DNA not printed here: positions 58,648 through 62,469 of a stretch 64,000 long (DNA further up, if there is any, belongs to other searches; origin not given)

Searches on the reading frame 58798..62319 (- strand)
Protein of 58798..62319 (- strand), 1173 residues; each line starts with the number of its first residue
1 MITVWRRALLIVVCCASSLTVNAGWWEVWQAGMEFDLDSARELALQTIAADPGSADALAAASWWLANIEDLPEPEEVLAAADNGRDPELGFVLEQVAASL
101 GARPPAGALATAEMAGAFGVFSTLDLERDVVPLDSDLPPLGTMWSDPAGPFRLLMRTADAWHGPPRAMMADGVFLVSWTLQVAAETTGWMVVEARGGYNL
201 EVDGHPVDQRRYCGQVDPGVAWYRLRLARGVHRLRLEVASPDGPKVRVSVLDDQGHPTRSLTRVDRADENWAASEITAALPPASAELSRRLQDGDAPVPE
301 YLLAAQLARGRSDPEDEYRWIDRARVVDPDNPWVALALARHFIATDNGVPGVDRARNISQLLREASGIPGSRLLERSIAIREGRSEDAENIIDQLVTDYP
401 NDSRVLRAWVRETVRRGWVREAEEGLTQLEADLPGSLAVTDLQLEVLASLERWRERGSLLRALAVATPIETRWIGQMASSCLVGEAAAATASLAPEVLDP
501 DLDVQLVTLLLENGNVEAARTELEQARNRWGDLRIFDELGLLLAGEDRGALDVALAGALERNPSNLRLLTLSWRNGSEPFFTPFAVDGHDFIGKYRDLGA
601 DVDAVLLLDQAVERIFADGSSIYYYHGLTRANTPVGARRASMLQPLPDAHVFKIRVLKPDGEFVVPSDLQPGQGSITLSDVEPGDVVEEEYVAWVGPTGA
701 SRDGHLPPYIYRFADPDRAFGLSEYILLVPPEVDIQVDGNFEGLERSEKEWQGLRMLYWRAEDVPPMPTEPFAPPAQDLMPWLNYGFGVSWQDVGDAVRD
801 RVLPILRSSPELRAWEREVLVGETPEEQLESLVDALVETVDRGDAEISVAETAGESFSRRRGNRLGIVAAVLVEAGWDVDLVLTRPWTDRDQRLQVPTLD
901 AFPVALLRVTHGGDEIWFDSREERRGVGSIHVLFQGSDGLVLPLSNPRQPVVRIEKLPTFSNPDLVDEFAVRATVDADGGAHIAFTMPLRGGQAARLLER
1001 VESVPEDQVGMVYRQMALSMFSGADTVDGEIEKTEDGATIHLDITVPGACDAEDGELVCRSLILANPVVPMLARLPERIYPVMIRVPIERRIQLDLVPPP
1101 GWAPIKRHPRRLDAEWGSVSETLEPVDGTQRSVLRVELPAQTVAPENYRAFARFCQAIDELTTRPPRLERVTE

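Call 12: search_protein_families(library=pfam, proteins=[window:58798-62319:-])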
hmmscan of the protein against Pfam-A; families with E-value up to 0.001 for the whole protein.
window:58798-62319:- (1173 aa): 3 families
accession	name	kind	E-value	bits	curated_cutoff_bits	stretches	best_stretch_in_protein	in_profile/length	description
PF12969.12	DUF3857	-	9.3e-07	29.5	24.6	1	675-767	81-169/170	Domain of Unknown Function with PDB structure (DUF3857)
PF14559.12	TPR_19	-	1.4e-06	28.9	25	0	492-527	19-52/68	Tetratricopeptide repeat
PF13428.12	TPR_14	-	1.3e-05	25.8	23.5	0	300-340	3-43/44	Tetratricopeptide repeat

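Call 46: find_encoding_contigs(protein=window:58798-62319:-, flank=3000, max_places=10)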
Protein window:58798-62319:- (1173 aa): 5 contigs read that carry it; 3 places shown.
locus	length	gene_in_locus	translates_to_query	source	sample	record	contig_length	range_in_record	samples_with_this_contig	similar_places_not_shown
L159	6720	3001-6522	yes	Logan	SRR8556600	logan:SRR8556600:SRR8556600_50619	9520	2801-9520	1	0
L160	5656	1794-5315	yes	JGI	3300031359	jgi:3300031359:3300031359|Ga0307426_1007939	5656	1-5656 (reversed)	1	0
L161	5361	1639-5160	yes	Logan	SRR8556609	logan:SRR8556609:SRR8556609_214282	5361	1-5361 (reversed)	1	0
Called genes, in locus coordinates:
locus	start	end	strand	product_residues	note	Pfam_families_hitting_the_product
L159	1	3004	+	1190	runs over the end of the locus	PF13428:TPR_14 (faint), PF14559:TPR_19 (faint), PF12969:DUF3857, PF01841:Transglut_core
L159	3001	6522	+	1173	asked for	PF13428:TPR_14 (faint), PF14559:TPR_19 (faint), PF12969:DUF3857 (faint)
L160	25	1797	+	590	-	PF12969:DUF3857, PF01841:Transglut_core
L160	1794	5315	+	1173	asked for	PF13428:TPR_14 (faint), PF14559:TPR_19 (faint), PF12969:DUF3857 (faint)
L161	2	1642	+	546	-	?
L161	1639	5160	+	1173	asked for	PF13428:TPR_14 (faint), PF14559:TPR_19 (faint), PF12969:DUF3857 (faint)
